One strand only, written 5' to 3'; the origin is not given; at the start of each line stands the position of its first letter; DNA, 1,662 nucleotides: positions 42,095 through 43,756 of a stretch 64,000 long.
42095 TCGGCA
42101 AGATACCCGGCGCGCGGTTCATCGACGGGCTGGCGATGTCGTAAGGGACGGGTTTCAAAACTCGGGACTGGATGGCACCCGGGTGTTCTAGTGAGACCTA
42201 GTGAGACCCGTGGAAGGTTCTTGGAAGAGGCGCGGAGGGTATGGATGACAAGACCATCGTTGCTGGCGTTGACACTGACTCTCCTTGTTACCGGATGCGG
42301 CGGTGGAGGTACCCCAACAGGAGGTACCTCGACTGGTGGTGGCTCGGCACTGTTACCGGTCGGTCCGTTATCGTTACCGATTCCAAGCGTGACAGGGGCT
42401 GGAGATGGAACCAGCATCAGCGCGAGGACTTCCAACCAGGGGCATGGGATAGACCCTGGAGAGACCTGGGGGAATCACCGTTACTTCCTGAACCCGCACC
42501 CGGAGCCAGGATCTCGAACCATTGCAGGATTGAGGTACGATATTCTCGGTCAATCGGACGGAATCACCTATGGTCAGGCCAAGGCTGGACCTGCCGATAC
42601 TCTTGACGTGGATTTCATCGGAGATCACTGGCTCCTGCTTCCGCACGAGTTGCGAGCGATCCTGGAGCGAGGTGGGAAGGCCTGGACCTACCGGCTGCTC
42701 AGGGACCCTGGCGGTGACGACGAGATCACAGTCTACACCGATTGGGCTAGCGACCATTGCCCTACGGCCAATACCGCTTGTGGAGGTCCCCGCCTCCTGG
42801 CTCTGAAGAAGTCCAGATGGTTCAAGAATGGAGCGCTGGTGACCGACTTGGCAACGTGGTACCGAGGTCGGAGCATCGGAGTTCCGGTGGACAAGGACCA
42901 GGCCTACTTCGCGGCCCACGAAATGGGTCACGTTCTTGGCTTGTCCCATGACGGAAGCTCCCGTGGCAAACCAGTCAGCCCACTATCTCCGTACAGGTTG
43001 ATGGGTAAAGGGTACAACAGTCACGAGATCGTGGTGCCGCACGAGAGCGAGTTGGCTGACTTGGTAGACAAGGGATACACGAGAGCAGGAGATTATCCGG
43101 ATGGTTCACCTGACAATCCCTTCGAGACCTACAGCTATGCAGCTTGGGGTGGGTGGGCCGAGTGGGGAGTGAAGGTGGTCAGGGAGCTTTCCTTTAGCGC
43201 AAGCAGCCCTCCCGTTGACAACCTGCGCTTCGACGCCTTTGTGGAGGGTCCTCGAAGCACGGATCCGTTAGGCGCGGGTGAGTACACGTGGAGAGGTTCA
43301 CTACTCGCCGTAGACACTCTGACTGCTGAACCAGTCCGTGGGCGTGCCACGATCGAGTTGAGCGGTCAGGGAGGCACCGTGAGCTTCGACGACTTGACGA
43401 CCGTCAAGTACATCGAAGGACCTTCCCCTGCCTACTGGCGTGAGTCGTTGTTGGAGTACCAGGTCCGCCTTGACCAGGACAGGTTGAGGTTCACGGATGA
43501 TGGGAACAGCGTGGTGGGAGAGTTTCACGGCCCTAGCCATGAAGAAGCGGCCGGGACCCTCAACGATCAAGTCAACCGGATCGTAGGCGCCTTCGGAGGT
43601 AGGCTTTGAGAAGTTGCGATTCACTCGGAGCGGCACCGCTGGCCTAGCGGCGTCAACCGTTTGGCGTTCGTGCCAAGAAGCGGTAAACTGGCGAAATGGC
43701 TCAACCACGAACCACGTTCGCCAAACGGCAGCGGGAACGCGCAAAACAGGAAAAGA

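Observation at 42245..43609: Lipoprotein fusing a metzincin zinc-protease domain to a TbpB-like C-terminal barrel (paralog 1 of 2)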

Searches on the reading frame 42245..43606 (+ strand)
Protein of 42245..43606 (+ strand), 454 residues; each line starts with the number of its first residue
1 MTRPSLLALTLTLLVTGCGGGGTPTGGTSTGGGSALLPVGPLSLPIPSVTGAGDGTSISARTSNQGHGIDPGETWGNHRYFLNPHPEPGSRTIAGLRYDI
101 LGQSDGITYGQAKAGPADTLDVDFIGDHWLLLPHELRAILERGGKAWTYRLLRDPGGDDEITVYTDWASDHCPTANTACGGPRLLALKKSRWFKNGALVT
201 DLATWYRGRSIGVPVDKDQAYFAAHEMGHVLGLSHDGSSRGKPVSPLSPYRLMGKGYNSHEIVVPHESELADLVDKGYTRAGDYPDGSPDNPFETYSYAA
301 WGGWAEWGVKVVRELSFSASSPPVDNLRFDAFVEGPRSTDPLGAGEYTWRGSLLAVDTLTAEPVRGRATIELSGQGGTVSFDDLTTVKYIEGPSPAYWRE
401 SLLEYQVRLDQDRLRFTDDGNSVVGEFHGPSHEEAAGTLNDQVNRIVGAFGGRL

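Call 3: search_protein_families(library=pfam, proteins=[window:42245-43606:+], max_evalue=10)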
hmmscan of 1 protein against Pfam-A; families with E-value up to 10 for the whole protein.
window:42245-43606:+ (454 aa): 8 families
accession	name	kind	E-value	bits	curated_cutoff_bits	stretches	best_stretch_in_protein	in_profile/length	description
PF13688.12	Reprolysin_5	-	0.00097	19.8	27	1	213-241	135-163/196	Metallo-peptidase family M12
PF13583.11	Reprolysin_4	-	0.0028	17.8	22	1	223-245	139-161/203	Metallo-peptidase family M12B Reprolysin-like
PF00413.30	Peptidase_M10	-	0.0075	16.6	24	1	218-236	107-125/159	Matrixin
PF13582.12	Reprolysin_3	-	0.026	15.5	22.4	1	218-236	105-123/123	Metallo-peptidase family M12B Reprolysin-like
PF16313.11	DUF4953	-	0.055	13.1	24.2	1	221-236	15-30/316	Met-zincin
PF13574.12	Reprolysin_2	-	0.067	13.5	27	1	213-239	120-145/195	Metallo-peptidase family M12B Reprolysin-like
PF01298.24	TbpB_B_D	-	0.11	13.4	26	1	417-452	87-124/126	C-lobe and N-lobe beta barrels of Tf-binding protein B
PF08139.17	LPAM_1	-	0.53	11.3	20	1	6-18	5-17/18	Prokaryotic membrane lipoprotein lipid attachment site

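Call 4: search_protein_families(library=ncbifam, proteins=[window:42245-43606:+], max_evalue=10)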
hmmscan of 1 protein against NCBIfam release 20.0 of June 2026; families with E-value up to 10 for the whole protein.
window:42245-43606:+ (454 aa): 3 families
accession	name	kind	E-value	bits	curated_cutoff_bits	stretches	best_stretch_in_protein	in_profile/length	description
TIGR03296.1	M6dom_TIGR03296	domain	0.01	15.8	110.8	1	219-257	166-206/286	M6 family metalloprotease domain-containing protein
NF033823.0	archmetzin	subfamily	0.3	11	145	1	223-235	126-138/170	archaemetzincin family Zn-dependent metalloprotease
NF047847.2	SS_mature_LptM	equivalog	0.32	11.1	27.7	1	1-19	1-21/31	LPS translocon maturation chaperone LptM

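Call 6: find_homologous_proteins(query=window:42245-43606:+)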
Query window:42245-43606:+ (454 aa): 35 proteins with E <= 0.001 among 8000 candidates.
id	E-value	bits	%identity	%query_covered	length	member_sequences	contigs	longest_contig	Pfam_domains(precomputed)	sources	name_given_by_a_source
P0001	0.0e+0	1054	100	100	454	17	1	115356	-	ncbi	-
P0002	2.8e-286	968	92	100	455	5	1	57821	-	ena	-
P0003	1.6e-188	646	68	92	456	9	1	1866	-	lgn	-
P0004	1.7e-188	646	67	99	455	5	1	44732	-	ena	-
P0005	3.3e-187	641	68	93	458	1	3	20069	-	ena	-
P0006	2.7e-182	625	67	90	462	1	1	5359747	-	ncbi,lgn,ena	-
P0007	3.6e-180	618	66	92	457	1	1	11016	-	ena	-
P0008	8.6e-175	600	66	90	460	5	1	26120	PF01298.25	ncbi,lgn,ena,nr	ncbi:MAG: transferrin-binding protein-like solute binding protein [Deltaproteobacteria bacterium]|nr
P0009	1.2e-138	481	88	53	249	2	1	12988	-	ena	-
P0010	3.3e-125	437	55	86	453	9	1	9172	-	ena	-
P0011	4.0e-114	400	67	59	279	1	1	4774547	PF01298.25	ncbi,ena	-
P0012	6.7e-29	119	28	99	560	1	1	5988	-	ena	-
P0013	4.3e-26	110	31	80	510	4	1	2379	-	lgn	-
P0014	3.4e-25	107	31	80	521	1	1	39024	-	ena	-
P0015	7.5e-25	106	30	80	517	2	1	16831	-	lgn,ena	-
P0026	4.2e-21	94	29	80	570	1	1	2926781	-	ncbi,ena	-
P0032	3.3e-19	87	29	78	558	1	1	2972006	-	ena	-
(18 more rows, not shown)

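Call 11: search_solved_structures(query=A1, max_evalue=10, show_alignments=3)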
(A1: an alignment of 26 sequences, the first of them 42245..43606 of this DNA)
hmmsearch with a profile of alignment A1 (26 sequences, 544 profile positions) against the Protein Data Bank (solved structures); distinct sequences matched with E-value up to 10: 107 (the best 60 are shown).
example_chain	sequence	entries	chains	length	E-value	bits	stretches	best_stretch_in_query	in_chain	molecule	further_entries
3hol_A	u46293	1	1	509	0.00011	24.6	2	502-531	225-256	TbpB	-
5o1r_A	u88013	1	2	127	0.00045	22.6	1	479-541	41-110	GNA2132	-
6cuj_A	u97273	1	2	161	0.00096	21.5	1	480-541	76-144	Gna2132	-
7jrd_A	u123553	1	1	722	0.0011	21.3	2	500-527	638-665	Lactoferrin-binding protein B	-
2lfu_A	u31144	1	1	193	0.0013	21.1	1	480-533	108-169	Gna2132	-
4o3w_A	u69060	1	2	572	0.0019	20.5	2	504-527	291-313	Transferrin binding protein B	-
3pqu_A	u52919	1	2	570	0.0019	20.5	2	504-527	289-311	Transferrin binding protein B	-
4o4x_A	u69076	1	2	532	0.0019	20.5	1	502-531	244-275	TbpB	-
4o4u_A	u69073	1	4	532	0.0019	20.5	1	502-531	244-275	TbpB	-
3pqs_A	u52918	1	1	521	0.0042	19.4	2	507-544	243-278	transferrin-binding protein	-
4o3y_A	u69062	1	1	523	0.0042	19.4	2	507-544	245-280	Outer membrane protein; transferrin-binding protein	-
4o3z_A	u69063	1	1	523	0.0042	19.4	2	507-544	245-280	Outer membrane protein; transferrin-binding protein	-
4o49_A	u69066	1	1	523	0.0043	19.3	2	507-544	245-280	Outer membrane protein; transferrin-binding protein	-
3hoe_A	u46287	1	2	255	0.0086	18.3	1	502-531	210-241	TbpB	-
4o3x_B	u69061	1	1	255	0.0089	18.3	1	502-531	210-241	Transferrin binding protein B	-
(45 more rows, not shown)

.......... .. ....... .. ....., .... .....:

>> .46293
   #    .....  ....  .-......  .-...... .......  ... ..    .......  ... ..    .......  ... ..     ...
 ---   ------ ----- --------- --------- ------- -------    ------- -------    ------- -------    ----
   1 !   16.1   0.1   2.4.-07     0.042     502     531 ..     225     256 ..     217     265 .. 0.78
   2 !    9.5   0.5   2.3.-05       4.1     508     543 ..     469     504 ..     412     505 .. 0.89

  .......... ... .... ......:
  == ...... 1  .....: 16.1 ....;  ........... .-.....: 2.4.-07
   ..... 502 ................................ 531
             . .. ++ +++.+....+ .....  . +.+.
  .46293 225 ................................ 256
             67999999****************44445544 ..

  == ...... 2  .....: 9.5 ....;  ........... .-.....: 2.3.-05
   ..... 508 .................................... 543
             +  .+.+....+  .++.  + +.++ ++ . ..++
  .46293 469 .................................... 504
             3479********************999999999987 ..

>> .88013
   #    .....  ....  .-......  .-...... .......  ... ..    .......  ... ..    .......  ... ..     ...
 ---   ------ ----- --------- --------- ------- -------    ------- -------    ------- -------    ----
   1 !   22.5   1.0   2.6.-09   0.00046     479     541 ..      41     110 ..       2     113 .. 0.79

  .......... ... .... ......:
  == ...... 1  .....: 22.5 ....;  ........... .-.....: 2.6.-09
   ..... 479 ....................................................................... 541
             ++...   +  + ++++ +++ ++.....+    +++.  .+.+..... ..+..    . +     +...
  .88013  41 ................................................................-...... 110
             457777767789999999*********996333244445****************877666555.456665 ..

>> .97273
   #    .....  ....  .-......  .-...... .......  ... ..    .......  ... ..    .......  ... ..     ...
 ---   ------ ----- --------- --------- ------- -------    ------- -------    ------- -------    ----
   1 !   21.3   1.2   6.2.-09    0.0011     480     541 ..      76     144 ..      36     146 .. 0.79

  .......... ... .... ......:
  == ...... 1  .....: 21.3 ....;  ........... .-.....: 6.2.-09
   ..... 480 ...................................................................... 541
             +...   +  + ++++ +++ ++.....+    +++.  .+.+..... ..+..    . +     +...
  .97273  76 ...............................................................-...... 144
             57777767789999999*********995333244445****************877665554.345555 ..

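Call 12: find_related_loci(query=A1, collection=genome_contigs, flank=10000)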
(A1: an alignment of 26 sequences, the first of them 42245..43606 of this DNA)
Query A1 (454 aa) in genome_contigs; peptide patterns used: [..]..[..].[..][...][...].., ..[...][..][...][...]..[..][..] (x = any residue, [..] = any of these).
600 stretches matched a pattern (row limit reached: there are more); 39 encode a relative of the query (tblastn E <= 1e-3); 38 distinct loci.
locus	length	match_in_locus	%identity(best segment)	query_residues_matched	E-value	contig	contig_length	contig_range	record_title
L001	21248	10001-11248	91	35-452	0e+0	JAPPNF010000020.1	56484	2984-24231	MAG: Deltaproteobacteria bacterium isolate RHO3_bin_65 NODE_1285_length_56484_cov_207.628418, whole genome shotgun seque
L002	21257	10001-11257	67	44-453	2e-179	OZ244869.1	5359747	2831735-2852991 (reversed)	MAG: uncultured Candidatus Binatia bacterium isolate 4a3a7036-e571-4a1a-a60d-b403d30aaf4e genome assembly, chromosome: 1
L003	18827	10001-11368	91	1-454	0e+0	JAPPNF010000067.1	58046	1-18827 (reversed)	MAG: Deltaproteobacteria bacterium isolate RHO3_bin_65 NODE_1228_length_58046_cov_179.212257, whole genome shotgun seque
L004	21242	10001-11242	30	91-453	2e-30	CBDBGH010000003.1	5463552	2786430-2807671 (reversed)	MAG: Alphaproteobacteria bacterium isolate b99f4e08-eaad-4535-8bab-8af14a35acd4 genome assembly, contig: contig_2, whole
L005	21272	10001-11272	32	91-453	3e-29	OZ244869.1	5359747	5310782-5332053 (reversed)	MAG: uncultured Candidatus Binatia bacterium isolate 4a3a7036-e571-4a1a-a60d-b403d30aaf4e genome assembly, chromosome: 1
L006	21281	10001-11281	30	91-452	6e-29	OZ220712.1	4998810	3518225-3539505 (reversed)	MAG: Thermodesulfobacteriota bacterium isolate 564989d4-0a31-48dd-8468-51938819ad86 genome assembly, chromosome: 1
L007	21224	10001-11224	30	91-453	2e-28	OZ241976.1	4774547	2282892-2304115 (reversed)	MAG: uncultured Candidatus Binatia bacterium isolate 2be43a5b-f59f-4a3e-ac31-0248d4889e07 genome assembly, chromosome: 1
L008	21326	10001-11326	29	91-452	6e-28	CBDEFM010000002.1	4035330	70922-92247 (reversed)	MAG: Alphaproteobacteria bacterium isolate aeb00254-6c42-428d-b364-e2f44f9e6819 genome assembly, contig: contig_2, whole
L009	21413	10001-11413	29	45-453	5e-27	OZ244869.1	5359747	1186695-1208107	MAG: uncultured Candidatus Binatia bacterium isolate 4a3a7036-e571-4a1a-a60d-b403d30aaf4e genome assembly, chromosome: 1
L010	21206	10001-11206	31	99-452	3e-27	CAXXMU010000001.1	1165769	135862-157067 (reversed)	MAG: Alphaproteobacteria bacterium isolate 52200dbb-96b0-4271-9d33-ac17574469e2 genome assembly, contig: contig_1, whole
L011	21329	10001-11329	28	91-452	3e-27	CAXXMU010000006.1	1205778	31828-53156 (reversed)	MAG: Alphaproteobacteria bacterium isolate 52200dbb-96b0-4271-9d33-ac17574469e2 genome assembly, contig: contig_6, whole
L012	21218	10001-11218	28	99-453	2e-24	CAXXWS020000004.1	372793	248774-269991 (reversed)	MAG: Alphaproteobacteria bacterium isolate 6cdd39bc-b7d8-419f-bd13-d60c8cdfee59 genome assembly, contig: contig_4, whole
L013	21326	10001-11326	28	91-452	1e-23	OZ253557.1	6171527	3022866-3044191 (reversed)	MAG: Alphaproteobacteria bacterium isolate 076c979e-b32e-4df2-94ec-b05dd2327168 genome assembly, chromosome: 1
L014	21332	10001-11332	29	91-452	1e-23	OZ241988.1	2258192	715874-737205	MAG: Nitrospirales bacterium isolate a9a036fa-ce6a-47a6-b6ba-e810451c52c0 genome assembly, chromosome: 1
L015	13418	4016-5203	28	99-442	1e-23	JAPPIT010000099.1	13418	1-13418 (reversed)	MAG: Defluviicoccus sp. isolate RHO2_bin_2 NODE_5494_length_13418_cov_62.806032, whole genome shotgun sequence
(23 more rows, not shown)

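Call 18: predict_structure(alignment_id=A1)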
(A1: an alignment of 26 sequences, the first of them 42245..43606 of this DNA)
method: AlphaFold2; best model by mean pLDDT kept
length: 454 residues; sequences in the alignment: 26
mean_pLDDT: 63.5   pTM: 0.66
mean pLDDT of the five models: 63.5, 62.5, 60.0, 56.6, 54.7
residues with pLDDT >= 90: 91; 70-90: 86; 50-70: 129; < 50: 148
segments of 3 or more residues with pLDDT < 50: 1-59, 153-158, 189-217, 235-261, 282-290, 390-393
pLDDT, mean of each block of 10 residues (from residue 1): 41 36 33 28 26 36 55 70 67 89 87 69 52 61 65 48 51 52 55 40 38 42 60 46 29 36 61 66 44 81 92 69 73 89 91 90 91 94 77 65 93 90 87 91 90 92
secondary structure, 60 per line:
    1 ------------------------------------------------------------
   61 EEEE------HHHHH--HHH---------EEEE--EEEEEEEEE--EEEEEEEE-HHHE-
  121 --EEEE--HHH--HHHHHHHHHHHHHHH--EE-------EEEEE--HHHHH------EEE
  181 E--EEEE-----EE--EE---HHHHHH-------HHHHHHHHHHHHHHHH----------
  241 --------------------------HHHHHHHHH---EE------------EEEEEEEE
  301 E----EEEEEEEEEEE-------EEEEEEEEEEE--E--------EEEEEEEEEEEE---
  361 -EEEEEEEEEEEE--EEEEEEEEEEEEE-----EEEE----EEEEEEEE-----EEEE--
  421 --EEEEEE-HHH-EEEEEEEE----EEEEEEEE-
elements in order: E61-64 H71-75 E90-93 E96-104 E107-114 E123-126 H134-148 E160-164 H167-171 E178-181 E184-187 H202-207 H215-230 H267-275 E293-301 E306-316 E324-334 E346-357 E362-373 E376-388 E394-397 E402-409 E415-418 E423-428 E434-441 E446-453

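Call 20: fold_search(model_id=the predicted structure, library=pdb)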
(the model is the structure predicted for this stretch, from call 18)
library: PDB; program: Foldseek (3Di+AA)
matches with E <= 10: 749; with E <= 0.001: 30
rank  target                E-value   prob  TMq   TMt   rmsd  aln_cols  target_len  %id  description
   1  4u9c_B                1.8e-07  1.00  0.22  0.32   7.2       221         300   15  STRUCTURE OF THE LBPB N-LOBE FROM NEISSERIA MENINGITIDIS (released 2014-10-22)
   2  4u9c_A                3.2e-06  1.00  0.23  0.34   7.0       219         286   16  STRUCTURE OF THE LBPB N-LOBE FROM NEISSERIA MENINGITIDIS (released 2014-10-22)
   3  7n88_A                5.9e-06  1.00  0.22  0.19   7.0       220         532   13  The cryoEM structure of LbpB from N. gonorrhoeae in complex with lactoferrin (released 2021-12-01)
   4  3uaq_B                6.6e-06  1.00  0.24  0.37  11.2       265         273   12  Crystal Structure of the N-lobe Domain of Lactoferrin Binding Protein B (LbpB) of Moraxella bovis (released 2012-03-28)
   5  3uaq_A                6.9e-06  1.00  0.24  0.37  11.2       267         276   12  Crystal Structure of the N-lobe Domain of Lactoferrin Binding Protein B (LbpB) of Moraxella bovis (released 2012-03-28)
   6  8bk2_B                9.9e-05  1.00  0.24  0.56   5.5       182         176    9  X-ray structure of meningococcal factor H binding protein variant 2 in complex with a specific and bactericidal human  (released 2023-11-22)
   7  4o3z                  9.9e-05  1.00  0.20  0.19   8.4       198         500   16  Crystal structure of the vaccine antigen Transferrin Binding Protein B (TbpB) mutant Tyr-95-Ala from Actinobacillus pleu (released 2015-01-14)
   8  7jrd_A                1.1e-04  1.00  0.22  0.18   7.0       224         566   15  The crystal structure of lactoferrin binding protein B (LbpB) from Neisseria meningitidis in complex with human lactof (released 2021-10-13)
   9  4o49                  1.3e-04  1.00  0.20  0.19   9.0       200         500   14  Crystal structure of the vaccine antigen Transferrin Binding Protein B (TbpB) mutant Tyr-174-Ala from Actinobacillus ple (released 2015-01-14)
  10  2ypv_A                1.7e-04  1.00  0.20  0.35  10.2       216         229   12  Crystal structure of the Meningococcal vaccine antigen factor H binding protein in complex with a bactericidal antibod (released 2013-02-20)
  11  7rea                  1.9e-04  1.00  0.20  0.34   9.2       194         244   12  Apo Hemophilin from A. baumannii (released 2021-11-17)
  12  7re4_A                2.3e-04  1.00  0.20  0.34   9.4       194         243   13  Apo Hemophilin from A. baumannii (released 2021-11-17)
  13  7re4_C                2.4e-04  1.00  0.20  0.33   8.4       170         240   15  Apo Hemophilin from A. baumannii (released 2021-11-17)
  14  4o3w_A                2.7e-04  1.00  0.22  0.19   7.4       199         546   14  Crystal structure of the vaccine antigen Transferrin Binding Protein B (TbpB) mutant Tyr-63-Ala from Actinobacillus su (released 2015-01-14)
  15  4o3w_B                3.0e-04  1.00  0.22  0.19   7.0       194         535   15  Crystal structure of the vaccine antigen Transferrin Binding Protein B (TbpB) mutant Tyr-63-Ala from Actinobacillus su (released 2015-01-14)
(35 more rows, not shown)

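Call 27: find_encoding_contigs(protein=window:42245-43606:+, flank=10000, max_places=4)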
Protein window:42245-43606:+ (454 aa): no gene with exactly this product is on record in the collection.

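Call 28: find_encoding_contigs(protein=P0001, flank=10000, max_places=4)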
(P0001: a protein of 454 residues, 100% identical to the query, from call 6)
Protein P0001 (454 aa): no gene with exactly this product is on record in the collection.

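Call 44: search_protein_representatives(alignment_id=A1)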
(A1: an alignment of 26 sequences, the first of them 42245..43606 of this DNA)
Query: 26 sequences, 544 profile positions. Proteins with E-value up to 0.001 (for the whole library): 1761; up to 1e-10: 681; up to 1e-30: 157. The best 150 are listed.
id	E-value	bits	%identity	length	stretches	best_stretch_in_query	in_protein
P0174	0.0e+00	1158.9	-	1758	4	54-544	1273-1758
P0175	0.0e+00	1154.1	-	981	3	53-544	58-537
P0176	5.6e-281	949.8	-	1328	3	116-544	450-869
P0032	2.6e-232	789.1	-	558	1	8-544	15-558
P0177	3.3e-201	686.5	-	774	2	48-544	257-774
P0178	5.0e-198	676.0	-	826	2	54-544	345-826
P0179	1.3e-196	671.3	-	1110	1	48-544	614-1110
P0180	3.8e-191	653.3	-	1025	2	53-544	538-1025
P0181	9.1e-188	642.1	-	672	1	1-544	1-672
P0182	5.6e-186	636.2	-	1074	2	21-544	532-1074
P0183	1.2e-181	622.0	-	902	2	48-544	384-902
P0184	2.3e-180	617.7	-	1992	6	42-544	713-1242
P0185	2.5e-180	617.6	-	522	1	11-544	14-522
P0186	1.3e-177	608.6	-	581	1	5-544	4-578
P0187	3.8e-176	603.8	-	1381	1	49-544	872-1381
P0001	7.6e-135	467.4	-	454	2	336-543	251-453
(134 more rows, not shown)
